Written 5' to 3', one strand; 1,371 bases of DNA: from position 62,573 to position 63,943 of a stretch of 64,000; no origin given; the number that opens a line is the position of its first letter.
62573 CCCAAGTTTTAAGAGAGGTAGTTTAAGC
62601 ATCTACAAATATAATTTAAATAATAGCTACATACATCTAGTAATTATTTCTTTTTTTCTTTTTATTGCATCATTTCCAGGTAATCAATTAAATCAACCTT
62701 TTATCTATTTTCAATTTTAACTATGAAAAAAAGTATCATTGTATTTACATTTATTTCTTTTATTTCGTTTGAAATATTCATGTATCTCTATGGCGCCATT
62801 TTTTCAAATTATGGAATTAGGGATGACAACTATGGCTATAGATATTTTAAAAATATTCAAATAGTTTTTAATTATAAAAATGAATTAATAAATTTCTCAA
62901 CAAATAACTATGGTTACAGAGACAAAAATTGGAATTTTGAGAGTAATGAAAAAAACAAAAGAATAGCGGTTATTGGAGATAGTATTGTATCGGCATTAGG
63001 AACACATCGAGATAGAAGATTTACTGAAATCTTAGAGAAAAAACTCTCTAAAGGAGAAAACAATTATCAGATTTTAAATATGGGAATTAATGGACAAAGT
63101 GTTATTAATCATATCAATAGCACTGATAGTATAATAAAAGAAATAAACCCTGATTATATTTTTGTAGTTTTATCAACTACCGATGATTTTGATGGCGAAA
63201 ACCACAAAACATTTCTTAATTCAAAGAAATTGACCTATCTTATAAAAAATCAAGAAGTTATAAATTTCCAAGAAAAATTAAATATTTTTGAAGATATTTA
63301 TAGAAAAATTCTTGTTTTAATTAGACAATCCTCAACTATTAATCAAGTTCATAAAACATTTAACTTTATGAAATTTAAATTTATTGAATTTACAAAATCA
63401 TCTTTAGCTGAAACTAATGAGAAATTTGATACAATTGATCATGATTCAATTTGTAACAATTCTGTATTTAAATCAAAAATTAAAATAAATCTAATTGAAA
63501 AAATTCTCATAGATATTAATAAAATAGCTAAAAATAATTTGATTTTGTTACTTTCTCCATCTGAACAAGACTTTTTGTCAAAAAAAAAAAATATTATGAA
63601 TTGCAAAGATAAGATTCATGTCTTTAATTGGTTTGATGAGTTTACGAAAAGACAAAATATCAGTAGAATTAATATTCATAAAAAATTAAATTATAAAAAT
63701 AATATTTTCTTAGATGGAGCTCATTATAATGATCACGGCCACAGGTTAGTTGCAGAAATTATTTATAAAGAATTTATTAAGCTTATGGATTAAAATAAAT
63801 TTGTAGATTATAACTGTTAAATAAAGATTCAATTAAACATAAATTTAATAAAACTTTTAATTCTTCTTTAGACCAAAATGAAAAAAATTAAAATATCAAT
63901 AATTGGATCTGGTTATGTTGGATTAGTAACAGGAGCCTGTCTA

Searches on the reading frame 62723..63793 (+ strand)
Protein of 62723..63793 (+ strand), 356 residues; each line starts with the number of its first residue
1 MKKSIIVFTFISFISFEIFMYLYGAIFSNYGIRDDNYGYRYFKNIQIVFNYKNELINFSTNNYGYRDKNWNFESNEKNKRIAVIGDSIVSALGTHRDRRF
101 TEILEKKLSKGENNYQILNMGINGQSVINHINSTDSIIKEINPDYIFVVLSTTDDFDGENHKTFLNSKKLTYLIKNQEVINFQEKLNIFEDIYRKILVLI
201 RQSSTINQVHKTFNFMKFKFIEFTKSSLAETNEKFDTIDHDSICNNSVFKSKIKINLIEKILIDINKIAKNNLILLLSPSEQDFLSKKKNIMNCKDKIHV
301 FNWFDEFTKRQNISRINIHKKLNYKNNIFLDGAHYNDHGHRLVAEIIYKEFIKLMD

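Call 10: search_protein_families(library=pfam, proteins=[window:62723-63793:+], max_evalue=0.01)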
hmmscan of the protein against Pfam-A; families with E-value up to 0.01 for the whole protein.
window:62723-63793:+ (356 aa): 3 families
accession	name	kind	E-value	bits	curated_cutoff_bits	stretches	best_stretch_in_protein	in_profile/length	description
PF13472.12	Lipase_GDSL_2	-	7.3e-06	27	32.9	1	83-175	1-88/178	GDSL-like Lipase/Acylhydrolase family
PF00657.28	Lipase_GDSL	-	0.00025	21.7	23.6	1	81-347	1-208/208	GDSL-like Lipase/Acylhydrolase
PF04311.20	DUF459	-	0.01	15.7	27.2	0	80-158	1-75/197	Protein of unknown function (DUF459)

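Call 57: find_encoding_contigs(protein=window:62723-63793:+, flank=10000, max_places=6)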
Protein window:62723-63793:+ (356 aa): no gene with exactly this product is on record in the collection.
